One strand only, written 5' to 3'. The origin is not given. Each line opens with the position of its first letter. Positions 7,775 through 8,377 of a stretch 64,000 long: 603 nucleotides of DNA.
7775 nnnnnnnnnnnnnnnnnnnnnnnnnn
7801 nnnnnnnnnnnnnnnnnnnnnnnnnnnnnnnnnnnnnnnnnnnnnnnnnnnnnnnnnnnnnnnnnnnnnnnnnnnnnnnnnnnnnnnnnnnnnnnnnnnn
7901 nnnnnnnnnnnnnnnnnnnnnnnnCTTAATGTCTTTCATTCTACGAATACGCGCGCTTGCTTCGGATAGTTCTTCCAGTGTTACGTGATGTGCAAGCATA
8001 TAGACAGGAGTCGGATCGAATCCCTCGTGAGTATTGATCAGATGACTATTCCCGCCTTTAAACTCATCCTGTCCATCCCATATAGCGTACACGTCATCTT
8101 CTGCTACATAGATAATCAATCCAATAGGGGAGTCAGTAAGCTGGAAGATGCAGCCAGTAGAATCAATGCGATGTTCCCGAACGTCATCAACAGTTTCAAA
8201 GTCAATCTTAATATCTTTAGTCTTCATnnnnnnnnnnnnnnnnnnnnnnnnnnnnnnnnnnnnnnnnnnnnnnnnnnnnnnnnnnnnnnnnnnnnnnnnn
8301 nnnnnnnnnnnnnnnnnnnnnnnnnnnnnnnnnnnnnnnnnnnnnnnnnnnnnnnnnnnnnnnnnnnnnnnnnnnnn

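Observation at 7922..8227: Left-end orphan gene facing the attL-like junction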

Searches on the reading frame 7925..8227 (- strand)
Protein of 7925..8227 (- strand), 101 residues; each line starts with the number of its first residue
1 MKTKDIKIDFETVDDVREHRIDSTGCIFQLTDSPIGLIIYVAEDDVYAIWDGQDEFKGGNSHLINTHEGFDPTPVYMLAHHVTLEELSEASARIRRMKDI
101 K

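Call 11: search_protein_families(library=pfam, proteins=[window:7925-8227:-], max_evalue=1)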
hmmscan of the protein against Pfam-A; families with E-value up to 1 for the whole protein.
window:7925-8227:- (101 aa): 0 families

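Call 12: search_protein_families(library=phrogs, proteins=[window:7925-8227:-], max_evalue=0.1)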
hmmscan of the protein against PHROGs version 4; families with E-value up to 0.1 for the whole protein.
window:7925-8227:- (101 aa): 0 families

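Call 14: search_protein_families(library=padloc, proteins=[window:7925-8227:-], max_evalue=1)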
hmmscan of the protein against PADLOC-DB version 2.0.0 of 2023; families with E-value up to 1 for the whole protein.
window:7925-8227:- (101 aa): 0 families

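Call 15: search_protein_families(library=ncbifam, proteins=[window:7925-8227:-], max_evalue=1)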
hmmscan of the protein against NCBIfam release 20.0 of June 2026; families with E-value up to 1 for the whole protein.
window:7925-8227:- (101 aa): 1 family
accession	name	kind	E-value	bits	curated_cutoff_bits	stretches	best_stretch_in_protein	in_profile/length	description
TIGR03775.1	RPE3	domain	0.11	12.4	30.25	0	53-68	10-25/43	palindromic element RPE3 domain-containing protein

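Call 16: find_homologous_proteins(query=window:7925-8227:-, max_evalue=0.01)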
Query window:7925-8227:- (101 aa): 17 proteins with E <= 0.01 among 18 candidates.
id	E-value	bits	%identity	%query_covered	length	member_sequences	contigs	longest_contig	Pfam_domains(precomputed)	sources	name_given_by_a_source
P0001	6.2e-57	208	92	100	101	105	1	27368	-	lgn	-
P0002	1.2e-53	197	87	100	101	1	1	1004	-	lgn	-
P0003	7.1e-41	156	72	97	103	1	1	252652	-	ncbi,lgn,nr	ncbi:hypothetical protein LAB19_001638 [Salmonella enterica subsp. enterica serovar Manhattan]|nr:hy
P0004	1.2e-39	152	73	96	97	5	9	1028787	-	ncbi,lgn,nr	ncbi:TPA: hypothetical protein ACGIMR_000504 [Salmonella enterica subsp. enterica serovar Javiana]|n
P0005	3.3e-38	148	70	96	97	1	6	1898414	-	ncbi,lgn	ncbi:hypothetical protein AAIQ24_000290 [Salmonella enterica]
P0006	4.4e-38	147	71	96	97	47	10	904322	-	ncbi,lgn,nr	ncbi:TPA: hypothetical protein ACVQ66_003580 [Salmonella enterica subsp. enterica serovar Javiana]|n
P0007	1.3e-37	146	70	96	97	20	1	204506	-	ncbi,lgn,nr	ncbi:hypothetical protein J8P63_003417 [Salmonella enterica]|nr:hypothetical protein [Salmonella ent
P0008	6.3e-37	144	70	96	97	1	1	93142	-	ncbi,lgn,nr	ncbi:hypothetical protein GE888_06385 [Salmonella enterica]|nr:hypothetical protein [Salmonella ente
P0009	6.6e-37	144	68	96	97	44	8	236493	-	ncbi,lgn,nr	ncbi:hypothetical protein GTA75_003308 [Salmonella enterica]|nr:hypothetical protein [Salmonella ent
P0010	9.6e-37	143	69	96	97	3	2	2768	-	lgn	-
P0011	2.8e-36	141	68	96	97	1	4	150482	-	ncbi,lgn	ncbi:hypothetical protein ABIV32_001529 [Salmonella enterica subsp. enterica]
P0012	2.9e-32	129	66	99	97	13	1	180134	-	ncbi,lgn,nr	ncbi:hypothetical protein GRG99_002390 [Salmonella enterica subsp. enterica serovar Virchow]|nr:hypo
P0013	6.9e-31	124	65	97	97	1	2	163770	-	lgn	-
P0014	5.8e-28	115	61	97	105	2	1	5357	-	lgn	-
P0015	1.6e-26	110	88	58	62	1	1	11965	-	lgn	-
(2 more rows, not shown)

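Call 22: search_dna_similar(query=window:7925-8227:-, collection=phages, mode=protein, max_evalue=0.01, max_rows=20)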
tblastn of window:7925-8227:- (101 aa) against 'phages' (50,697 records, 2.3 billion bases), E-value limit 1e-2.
Records with a match: 9; places in all: 9; records where one place covers at least 80% of the query: 9.
Best place of each record, by identity: 60-80% 9.
By first word of the organism name: Escherichia 9.
By host as written in the record: Escherichia coli 4; Escherichia coli str. K-12 substr. MG1655 2; Escherichia coli K12 2; Escherichia coli 158B lux 1.
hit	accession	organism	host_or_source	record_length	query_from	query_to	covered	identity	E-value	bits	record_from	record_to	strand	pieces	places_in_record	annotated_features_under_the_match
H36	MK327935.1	Escherichia phage vB_EcoM_G2494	Escherichia coli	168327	10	97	87%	61.4%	2e-29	115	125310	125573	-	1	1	hypothetical protein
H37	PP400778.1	Escherichia phage FL15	Escherichia coli str. K-12 substr. ...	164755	10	97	87%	61.4%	3e-29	114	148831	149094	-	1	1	hypothetical protein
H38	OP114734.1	Escherichia phage vB_ESM-pEJ01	Escherichia coli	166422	10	97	87%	61.4%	3e-29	114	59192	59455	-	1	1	hypothetical protein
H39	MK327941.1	Escherichia phage vB_EcoM_G37-3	Escherichia coli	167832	10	97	87%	61.4%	3e-29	114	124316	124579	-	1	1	hypothetical protein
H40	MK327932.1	Escherichia phage vB_EcoM_G2248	Escherichia coli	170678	10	97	87%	61.4%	3e-29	114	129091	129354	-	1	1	hypothetical protein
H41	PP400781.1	Escherichia phage FL20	Escherichia coli str. K-12 substr. ...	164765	10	97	87%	60.2%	6e-29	113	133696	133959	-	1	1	rasttk_feature_annotation_tool=annotate_proteins_si milarity; ... (x2) | hypothetical protein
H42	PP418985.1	Escherichia phage UPWr_E1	Escherichia coli 158B lux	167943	10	97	87%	60.2%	6e-29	113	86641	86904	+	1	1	hypothetical protein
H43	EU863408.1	Escherichia phage JSE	Escherichia coli K12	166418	10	97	87%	60.2%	7e-29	113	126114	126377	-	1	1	Hypothetical protein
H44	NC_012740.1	Escherichia phage JSE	Escherichia coli K12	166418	10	97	87%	60.2%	7e-29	113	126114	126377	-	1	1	hypothetical protein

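Call 23: get_annotated_region(hit=H44, flank=5000)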
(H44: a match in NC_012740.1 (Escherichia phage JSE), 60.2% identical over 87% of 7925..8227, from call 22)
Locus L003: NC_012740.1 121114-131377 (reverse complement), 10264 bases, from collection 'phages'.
description: Enterobacteria phage JSE, complete genome.
organism: Escherichia phage JSE (NCBI taxid 576789)
taxonomy: Viruses; Duplodnaviria; Heunggongvirae; Uroviricota; Caudoviricetes; Straboviridae; Krischvirus; Krischvirus jse
host: Escherichia coli K12; source: -; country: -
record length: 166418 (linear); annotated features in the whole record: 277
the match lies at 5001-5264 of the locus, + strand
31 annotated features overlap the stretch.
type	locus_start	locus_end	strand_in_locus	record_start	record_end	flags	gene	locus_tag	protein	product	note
CDS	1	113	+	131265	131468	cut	cd.2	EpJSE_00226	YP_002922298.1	Cd.2 conserved hypothetical protein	-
CDS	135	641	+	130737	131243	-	cd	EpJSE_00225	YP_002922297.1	dCMP deaminase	dCMP deaminase; part of the T4 enzyme pathway that takes nucleoside diphosphates (NDPs) and deoxynucleoside ...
CDS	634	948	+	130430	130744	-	-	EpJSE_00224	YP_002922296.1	gp31.1 conserved hypothetical protein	-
CDS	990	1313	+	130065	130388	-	-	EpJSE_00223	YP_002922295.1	head morphogenesis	-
CDS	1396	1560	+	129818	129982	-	-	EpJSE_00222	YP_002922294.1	hypothetical protein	-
CDS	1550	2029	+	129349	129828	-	30.3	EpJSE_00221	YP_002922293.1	hypothetical protein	-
CDS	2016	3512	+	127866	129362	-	30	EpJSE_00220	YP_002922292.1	ATP-dependent DNA ligase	gp30; lig; ATP-dependent DNA ligase; catalyzes formation of a phosphodiester bond between juxtaposed 5' phosphate and ...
CDS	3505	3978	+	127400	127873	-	-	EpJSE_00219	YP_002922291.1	HNH endonuclease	-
CDS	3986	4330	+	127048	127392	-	-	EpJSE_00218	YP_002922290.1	hypothetical protein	-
CDS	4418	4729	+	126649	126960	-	-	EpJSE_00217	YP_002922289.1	hypothetical protein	-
CDS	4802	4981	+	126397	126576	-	-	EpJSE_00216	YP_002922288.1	hypothetical protein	-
CDS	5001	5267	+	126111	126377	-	-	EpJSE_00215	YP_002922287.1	hypothetical protein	-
CDS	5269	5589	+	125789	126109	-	-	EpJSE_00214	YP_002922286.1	hypothetical protein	-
CDS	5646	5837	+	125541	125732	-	-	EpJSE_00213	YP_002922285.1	hypothetical protein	-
CDS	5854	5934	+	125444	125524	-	-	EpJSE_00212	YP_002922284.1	hypothetical protein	-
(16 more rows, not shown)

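Call 24: get_annotated_region(hit=H42, flank=5000)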
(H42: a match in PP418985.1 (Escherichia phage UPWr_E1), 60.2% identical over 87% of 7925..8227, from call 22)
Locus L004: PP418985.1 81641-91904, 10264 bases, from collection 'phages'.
description: Escherichia phage UPWr_E1, complete genome.
organism: Escherichia phage UPWr_E1 (NCBI taxid 3127569)
taxonomy: Viruses; Duplodnaviria; Heunggongvirae; Uroviricota; Caudoviricetes; Straboviridae; Krischvirus
host: Escherichia coli 158B lux; source: -; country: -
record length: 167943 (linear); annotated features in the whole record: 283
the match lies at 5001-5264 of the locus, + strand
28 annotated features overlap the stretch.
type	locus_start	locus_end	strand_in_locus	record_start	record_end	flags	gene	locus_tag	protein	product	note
CDS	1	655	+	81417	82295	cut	-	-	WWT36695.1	3'-phosphatase, 5'-polynucleotide kinase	-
CDS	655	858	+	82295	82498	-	-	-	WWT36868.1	hypothetical protein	-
CDS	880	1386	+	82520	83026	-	-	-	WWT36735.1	dCMP deaminase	-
CDS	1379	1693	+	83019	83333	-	-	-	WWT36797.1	tail fiber protein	-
CDS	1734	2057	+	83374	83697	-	-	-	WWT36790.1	head assembly chaperone protein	-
CDS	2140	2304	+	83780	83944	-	-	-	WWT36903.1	hypothetical protein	-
CDS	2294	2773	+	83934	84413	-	-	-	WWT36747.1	hypothetical protein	-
CDS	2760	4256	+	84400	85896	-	-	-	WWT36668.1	DNA ligase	T4-like; gp30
CDS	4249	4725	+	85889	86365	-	-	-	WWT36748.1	hypothetical protein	-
CDS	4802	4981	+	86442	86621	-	-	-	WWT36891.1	hypothetical protein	-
CDS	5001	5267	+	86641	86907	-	-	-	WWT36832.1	hypothetical protein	-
CDS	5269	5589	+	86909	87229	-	-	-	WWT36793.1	hypothetical protein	-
CDS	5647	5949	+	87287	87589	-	-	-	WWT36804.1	hypothetical protein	-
CDS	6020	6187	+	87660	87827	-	-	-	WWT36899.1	hypothetical protein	-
CDS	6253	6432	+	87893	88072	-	-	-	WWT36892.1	hypothetical protein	-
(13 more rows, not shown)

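Call 25: predict_structure(alignment_id=A1)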
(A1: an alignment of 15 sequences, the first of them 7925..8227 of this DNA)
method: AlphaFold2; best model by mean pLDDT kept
length: 101 residues; sequences in the alignment: 15
mean_pLDDT: 68.4   pTM: 0.56
mean pLDDT of the five models: 68.4, 68.2, 66.9, 64.5, 62.0
residues with pLDDT >= 90: 0; 70-90: 53; 50-70: 37; < 50: 11
segments of 3 or more residues with pLDDT < 50: 1-5, 67-70
pLDDT, mean of each block of 10 residues (from residue 1): 51 66 70 73 79 77 56 68 78 68 43
secondary structure, 60 per line:
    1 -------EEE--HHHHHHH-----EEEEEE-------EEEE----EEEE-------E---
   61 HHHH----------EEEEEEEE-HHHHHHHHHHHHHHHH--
elements in order: E8-10 H13-19 E25-30 E38-41 E46-49 H61-64 E75-82 H84-99

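Call 26: search_protein_representatives(alignment_id=A1)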
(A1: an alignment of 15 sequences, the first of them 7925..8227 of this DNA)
Query: 15 sequences, 97 profile positions. Proteins with E-value up to 0.001 (for the whole library): 4; up to 1e-10: 2; up to 1e-30: 1. The best 4 are listed.
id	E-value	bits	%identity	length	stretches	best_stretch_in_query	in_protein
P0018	6.0e-32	125.5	-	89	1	11-97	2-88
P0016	2.1e-20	88.5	-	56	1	46-97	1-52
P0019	1.1e-04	38.1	-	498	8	28-59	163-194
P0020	4.8e-04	36.1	-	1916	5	12-43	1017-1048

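Call 30: fold_search(model_id=the predicted structure, library=pdb)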
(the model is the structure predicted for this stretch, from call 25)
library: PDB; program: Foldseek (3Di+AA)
matches with E <= 10: 335; with E <= 0.001: 0
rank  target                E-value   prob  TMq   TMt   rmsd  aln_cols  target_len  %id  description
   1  2j7q_C                3.8e-01  0.41  0.31  0.15  11.6        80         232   14  Crystal structure of the ubiquitin-specific protease encoded by murine cytomegalovirus tegument protein M48 in complex (released 2007-03-20)
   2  2j7q_A                5.9e-01  0.30  0.31  0.15  11.3        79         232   15  Crystal structure of the ubiquitin-specific protease encoded by murine cytomegalovirus tegument protein M48 in complex (released 2007-03-20)
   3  8pz3_A                7.0e-01  0.54  0.39  0.16   4.0        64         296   12  TssM - A USP-like DUB from B. pseudomallei (193-430) (released 2023-12-13)
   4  3voq_B                8.8e-01  0.11  0.25  0.23  13.6       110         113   10  Crystal structure of the pleckstrin homology domain of human Sin1, a TORC2 subunit (released 2012-04-11)
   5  4mir_A                8.8e-01  0.07  0.19  0.20  10.6       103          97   12  The structure of Brucella abortus PliC in the hexagonal crystal form (released 2014-07-16)
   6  8ssi_C                9.8e-01  0.44  0.37  0.17   3.9        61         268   13  Structure of Burkholderia pseudomallei deubiquitinase TssM in complex with ubiquitin (released 2024-06-05)
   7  8ssi_A                1.0e+00  0.41  0.36  0.15   4.5        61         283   10  Structure of Burkholderia pseudomallei deubiquitinase TssM in complex with ubiquitin (released 2024-06-05)
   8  4b6c_A                1.0e+00  0.09  0.26  0.18  10.8        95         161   12  Structure of the M. smegmatis GyrB ATPase domain in complex with an aminopyrazinamide (released 2013-01-23)
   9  3peg                  1.2e+00  0.08  0.21  0.11  14.4       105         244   12  Crystal structure of Neurofibromins Sec14-PH module containing a patient derived duplication (TD) (released 2010-12-08)
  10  8pz3_B                1.3e+00  0.35  0.38  0.16   4.0        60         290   12  TssM - A USP-like DUB from B. pseudomallei (193-430) (released 2023-12-13)
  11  8q00_A                1.4e+00  0.38  0.38  0.15   3.9        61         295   13  TssM-Ub-PA complex - A USP-like DUB from B. pseudomallei (193-430) reacted with Ub-PA (released 2023-12-13)
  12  8oyv_A                1.4e+00  0.30  0.29  0.17   7.6        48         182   17  De novo designed Claudin fold CLF_4 (released 2023-10-18)
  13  8q00_C                1.4e+00  0.35  0.38  0.15   3.9        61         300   13  TssM-Ub-PA complex - A USP-like DUB from B. pseudomallei (193-430) reacted with Ub-PA (released 2023-12-13)
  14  5k1c_A                1.7e+00  0.08  0.25  0.12   6.7        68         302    9  Crystal structure of the UAF1/WDR20/USP12 complex (released 2016-07-20)
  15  4hz5_A                1.8e+00  0.04  0.21  0.13  12.0        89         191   13  Pyrrolopyrimidine inhibitors of dna gyrase b and topoisomerase iv, part i: structure guided discovery and optimization (released 2013-02-13)
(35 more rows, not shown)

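Call 40: find_encoding_contigs(protein=P0006, flank=8000, max_places=4)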
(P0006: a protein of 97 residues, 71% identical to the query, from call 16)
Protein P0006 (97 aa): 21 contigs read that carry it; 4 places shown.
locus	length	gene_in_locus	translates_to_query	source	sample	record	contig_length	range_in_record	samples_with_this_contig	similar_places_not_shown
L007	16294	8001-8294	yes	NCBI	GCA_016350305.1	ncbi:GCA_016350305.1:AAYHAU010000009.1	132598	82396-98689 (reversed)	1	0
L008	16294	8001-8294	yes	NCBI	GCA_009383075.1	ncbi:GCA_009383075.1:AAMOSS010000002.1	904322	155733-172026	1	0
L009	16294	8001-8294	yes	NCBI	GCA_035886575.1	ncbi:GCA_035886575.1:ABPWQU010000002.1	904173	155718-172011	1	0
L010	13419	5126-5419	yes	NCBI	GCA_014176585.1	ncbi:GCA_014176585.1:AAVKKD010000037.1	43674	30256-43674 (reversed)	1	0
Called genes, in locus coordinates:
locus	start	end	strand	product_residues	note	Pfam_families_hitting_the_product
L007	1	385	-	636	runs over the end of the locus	PF05876:GpA_ATPase, PF03237:Terminase_6N (faint), PF20454:GpA_nuclease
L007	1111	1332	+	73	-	-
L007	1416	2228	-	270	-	PF09669:Phage_pRha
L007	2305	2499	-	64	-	-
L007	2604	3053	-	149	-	-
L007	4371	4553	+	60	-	-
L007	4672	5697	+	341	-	-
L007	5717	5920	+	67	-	-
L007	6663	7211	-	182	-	-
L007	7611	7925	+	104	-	-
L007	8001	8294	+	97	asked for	-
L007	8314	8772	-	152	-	PF02811:PHP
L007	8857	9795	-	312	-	PF02826:2-Hacid_dh_C, PF03446:NAD_binding_2 (faint)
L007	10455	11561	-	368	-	PF01408:GFO_IDH_MocA, PF22725:GFO_IDH_MocA_C3, PF02894:GFO_IDH_MocA_C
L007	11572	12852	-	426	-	PF00083:Sugar_tr, PF07690:MFS_1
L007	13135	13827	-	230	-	PF06178:KdgM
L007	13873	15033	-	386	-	PF13964:Beta-prop_Calicin (faint), PF24681:Kelch_KLHDC2_KLHL20_DRC7, PF24996:NANM, PF13415:Beta-prop_FBX42, PF24981:Beta-prop_ATRN-LZTR1, PF01344:Kelch_1 (weak), PF07646:Kelch_2 (faint), PF13418:Beta-prop_TYW4 (weak)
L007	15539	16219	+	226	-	PF04131:NanE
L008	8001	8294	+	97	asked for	-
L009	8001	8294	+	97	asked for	-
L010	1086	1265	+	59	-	-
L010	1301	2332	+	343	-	-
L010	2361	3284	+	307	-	-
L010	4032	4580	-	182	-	-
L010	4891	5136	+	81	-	-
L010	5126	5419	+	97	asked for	-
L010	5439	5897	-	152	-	PF02811:PHP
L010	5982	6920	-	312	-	PF02826:2-Hacid_dh_C, PF03446:NAD_binding_2 (faint)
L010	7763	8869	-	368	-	PF01408:GFO_IDH_MocA, PF22725:GFO_IDH_MocA_C3, PF02894:GFO_IDH_MocA_C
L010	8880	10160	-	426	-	PF00083:Sugar_tr, PF07690:MFS_1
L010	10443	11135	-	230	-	PF06178:KdgM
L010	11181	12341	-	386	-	PF24681:Kelch_KLHDC2_KLHL20_DRC7, PF13964:Beta-prop_Calicin (faint), PF24996:NANM, PF13415:Beta-prop_FBX42, PF24981:Beta-prop_ATRN-LZTR1, PF01344:Kelch_1 (weak), PF07646:Kelch_2 (faint), PF13418:Beta-prop_TYW4 (weak)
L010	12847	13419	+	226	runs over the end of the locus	PF04131:NanE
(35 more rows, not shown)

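Call 41: find_encoding_contigs(protein=P0012, flank=8000, max_places=3)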
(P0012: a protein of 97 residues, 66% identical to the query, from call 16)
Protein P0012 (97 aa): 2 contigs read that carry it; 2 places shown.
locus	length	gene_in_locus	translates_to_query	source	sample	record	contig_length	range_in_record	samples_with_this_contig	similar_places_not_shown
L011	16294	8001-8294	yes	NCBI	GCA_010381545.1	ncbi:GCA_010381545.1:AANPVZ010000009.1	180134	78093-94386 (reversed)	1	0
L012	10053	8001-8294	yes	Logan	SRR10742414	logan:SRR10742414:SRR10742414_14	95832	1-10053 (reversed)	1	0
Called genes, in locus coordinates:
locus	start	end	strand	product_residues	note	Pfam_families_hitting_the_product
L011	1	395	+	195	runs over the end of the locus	-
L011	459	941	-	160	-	-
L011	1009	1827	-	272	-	PF09669:Phage_pRha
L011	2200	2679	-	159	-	-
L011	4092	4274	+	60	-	-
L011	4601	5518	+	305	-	-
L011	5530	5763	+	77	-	-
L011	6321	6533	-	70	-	-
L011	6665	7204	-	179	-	-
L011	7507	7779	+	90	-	-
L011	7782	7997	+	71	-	-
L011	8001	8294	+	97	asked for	-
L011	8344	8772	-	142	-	PF02811:PHP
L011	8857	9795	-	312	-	PF02826:2-Hacid_dh_C, PF03446:NAD_binding_2 (faint)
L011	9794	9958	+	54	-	-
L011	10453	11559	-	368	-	PF01408:GFO_IDH_MocA, PF22725:GFO_IDH_MocA_C3, PF02894:GFO_IDH_MocA_C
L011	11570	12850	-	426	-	PF00083:Sugar_tr, PF07690:MFS_1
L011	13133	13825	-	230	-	PF06178:KdgM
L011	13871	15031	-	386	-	PF24681:Kelch_KLHDC2_KLHL20_DRC7, PF13964:Beta-prop_Calicin (faint), PF24996:NANM, PF13415:Beta-prop_FBX42, PF24981:Beta-prop_ATRN-LZTR1, PF01344:Kelch_1 (weak), PF07646:Kelch_2 (faint), PF13418:Beta-prop_TYW4 (weak)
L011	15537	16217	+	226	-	PF04131:NanE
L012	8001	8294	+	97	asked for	-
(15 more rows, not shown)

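Call 44: search_solved_structures(query=A1, max_evalue=10, show_alignments=3)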
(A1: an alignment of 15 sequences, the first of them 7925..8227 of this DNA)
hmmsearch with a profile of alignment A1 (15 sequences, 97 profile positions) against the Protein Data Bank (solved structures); distinct sequences matched with E-value up to 10: 1.
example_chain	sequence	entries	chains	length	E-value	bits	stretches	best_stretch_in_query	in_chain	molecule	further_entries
9c76_A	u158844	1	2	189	1.2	12.3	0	46-93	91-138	Leucine-rich repeat serine/threonine-protein kinase 2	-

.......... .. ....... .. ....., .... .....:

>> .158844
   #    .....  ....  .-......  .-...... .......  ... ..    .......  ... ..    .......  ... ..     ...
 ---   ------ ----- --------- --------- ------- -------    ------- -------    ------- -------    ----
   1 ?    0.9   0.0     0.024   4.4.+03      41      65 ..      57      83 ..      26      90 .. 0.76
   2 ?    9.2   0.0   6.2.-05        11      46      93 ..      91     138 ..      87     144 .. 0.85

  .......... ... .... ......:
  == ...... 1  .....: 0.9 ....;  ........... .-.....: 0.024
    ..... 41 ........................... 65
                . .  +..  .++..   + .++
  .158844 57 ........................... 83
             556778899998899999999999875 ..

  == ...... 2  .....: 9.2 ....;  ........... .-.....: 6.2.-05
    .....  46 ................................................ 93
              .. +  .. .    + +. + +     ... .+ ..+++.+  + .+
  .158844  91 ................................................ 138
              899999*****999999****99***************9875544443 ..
